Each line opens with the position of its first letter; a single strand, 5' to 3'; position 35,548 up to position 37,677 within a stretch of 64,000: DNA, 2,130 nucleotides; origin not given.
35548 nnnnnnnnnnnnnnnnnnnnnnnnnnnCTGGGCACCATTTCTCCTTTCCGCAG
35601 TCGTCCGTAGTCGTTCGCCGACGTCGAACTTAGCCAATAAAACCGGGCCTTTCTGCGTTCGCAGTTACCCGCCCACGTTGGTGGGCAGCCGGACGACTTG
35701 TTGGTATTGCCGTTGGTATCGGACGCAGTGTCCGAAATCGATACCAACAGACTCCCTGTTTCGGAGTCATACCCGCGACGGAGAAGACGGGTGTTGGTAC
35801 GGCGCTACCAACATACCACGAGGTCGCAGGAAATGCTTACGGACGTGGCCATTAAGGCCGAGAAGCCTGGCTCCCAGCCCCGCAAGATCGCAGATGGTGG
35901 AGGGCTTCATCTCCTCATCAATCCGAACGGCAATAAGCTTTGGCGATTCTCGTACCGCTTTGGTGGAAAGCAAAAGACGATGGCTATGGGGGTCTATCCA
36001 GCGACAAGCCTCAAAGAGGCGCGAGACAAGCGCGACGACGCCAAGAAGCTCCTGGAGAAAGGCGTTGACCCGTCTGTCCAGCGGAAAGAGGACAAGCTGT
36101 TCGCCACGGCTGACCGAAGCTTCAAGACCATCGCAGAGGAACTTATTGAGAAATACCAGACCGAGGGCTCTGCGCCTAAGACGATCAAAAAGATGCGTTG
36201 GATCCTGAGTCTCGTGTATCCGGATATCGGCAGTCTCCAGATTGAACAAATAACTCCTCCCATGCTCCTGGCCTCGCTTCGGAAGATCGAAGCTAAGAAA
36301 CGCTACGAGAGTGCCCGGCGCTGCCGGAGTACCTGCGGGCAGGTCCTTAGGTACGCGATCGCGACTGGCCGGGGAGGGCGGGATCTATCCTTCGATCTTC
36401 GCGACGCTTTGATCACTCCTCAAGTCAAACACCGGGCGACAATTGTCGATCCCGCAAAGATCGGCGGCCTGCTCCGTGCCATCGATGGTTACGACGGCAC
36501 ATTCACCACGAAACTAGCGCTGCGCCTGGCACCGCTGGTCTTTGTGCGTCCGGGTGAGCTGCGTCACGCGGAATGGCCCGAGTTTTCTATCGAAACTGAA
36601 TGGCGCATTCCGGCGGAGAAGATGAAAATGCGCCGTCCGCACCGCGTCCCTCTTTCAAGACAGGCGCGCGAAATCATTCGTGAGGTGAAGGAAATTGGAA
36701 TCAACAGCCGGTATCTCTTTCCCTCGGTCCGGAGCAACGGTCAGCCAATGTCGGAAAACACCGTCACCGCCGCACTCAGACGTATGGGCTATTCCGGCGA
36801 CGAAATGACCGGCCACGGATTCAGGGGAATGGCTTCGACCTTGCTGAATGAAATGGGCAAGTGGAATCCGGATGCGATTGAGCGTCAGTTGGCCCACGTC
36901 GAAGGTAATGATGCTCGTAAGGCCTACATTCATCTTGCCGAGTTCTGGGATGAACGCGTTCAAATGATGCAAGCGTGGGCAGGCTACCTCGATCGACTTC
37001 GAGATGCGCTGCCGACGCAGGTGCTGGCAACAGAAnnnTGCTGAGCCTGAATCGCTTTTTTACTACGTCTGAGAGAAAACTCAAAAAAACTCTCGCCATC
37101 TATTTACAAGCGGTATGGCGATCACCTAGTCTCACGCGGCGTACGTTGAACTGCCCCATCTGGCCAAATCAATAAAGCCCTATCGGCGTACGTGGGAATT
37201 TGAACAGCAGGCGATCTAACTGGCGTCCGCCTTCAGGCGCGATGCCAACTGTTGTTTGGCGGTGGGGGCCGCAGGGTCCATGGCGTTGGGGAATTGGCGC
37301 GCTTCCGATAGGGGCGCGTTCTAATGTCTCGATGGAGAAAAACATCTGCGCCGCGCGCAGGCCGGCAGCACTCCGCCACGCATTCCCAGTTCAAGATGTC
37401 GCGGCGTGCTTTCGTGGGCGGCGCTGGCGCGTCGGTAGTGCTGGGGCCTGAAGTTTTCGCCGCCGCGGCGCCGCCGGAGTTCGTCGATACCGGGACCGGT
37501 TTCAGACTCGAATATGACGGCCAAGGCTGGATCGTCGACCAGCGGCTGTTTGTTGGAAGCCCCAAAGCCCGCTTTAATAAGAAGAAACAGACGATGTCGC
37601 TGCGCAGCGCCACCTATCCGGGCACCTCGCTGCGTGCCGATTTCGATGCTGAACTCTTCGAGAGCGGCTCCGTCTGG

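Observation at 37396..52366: Four-gene operon of unknown function is the sole cargo of a tRNA-Phe island: two giant proteins, a YkuD-fold protein and an S8 subtilase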

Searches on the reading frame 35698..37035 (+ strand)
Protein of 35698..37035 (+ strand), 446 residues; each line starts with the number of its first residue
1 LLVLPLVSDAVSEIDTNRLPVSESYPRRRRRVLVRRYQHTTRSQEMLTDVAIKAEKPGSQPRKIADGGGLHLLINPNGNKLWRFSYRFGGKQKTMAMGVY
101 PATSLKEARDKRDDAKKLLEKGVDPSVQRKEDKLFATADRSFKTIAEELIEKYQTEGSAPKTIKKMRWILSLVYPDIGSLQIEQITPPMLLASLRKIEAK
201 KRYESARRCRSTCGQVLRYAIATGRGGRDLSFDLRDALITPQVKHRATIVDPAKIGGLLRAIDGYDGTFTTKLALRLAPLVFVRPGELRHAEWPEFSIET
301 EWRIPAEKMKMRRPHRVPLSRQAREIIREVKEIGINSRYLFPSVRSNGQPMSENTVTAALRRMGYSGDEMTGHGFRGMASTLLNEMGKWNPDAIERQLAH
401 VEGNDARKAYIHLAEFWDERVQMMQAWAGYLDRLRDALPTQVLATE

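Call 4: search_protein_families(library=pfam, proteins=[window:35698-37035:+], max_evalue=0.01)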
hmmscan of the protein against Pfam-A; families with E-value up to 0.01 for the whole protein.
window:35698-37035:+ (446 aa): 3 families
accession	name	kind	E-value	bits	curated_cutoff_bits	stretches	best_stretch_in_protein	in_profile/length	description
PF13356.12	Arm-DNA-bind_3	-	6.5e-28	97.1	27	1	47-131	1-82/83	Arm DNA-binding domain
PF22022.2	Phage_int_M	-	8.3e-27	93.7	27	1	142-237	1-96/96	Phage integrase central domain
PF00589.27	Phage_integrase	-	3.5e-18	66.4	27.1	1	261-414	14-169/172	Phage integrase family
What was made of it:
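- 35698..37038 (+): Tyrosine integrase of the island. Pfam Arm-DNA-bind_3 (6.5e-28), Phage_int_M (8.3e-27) and Phage_integrase (3.5e-18) (call 4).
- Checked: A tyrosine integrase (Arm-DNA-bind_3 + Phage_int_M + Phage_integrase) lies at 35698-37038 (call 4).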

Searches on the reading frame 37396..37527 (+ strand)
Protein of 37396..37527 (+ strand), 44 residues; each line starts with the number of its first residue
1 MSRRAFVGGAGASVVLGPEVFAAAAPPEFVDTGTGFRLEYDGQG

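Call 115: search_protein_families(library=pfam, proteins=[window:37396-37527:+], max_evalue=1)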
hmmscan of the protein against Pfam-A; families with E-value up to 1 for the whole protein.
seq(44 aa): 0 families
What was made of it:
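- On Tat (twin-arginine) substrates: The window copy had no hit (call 115).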
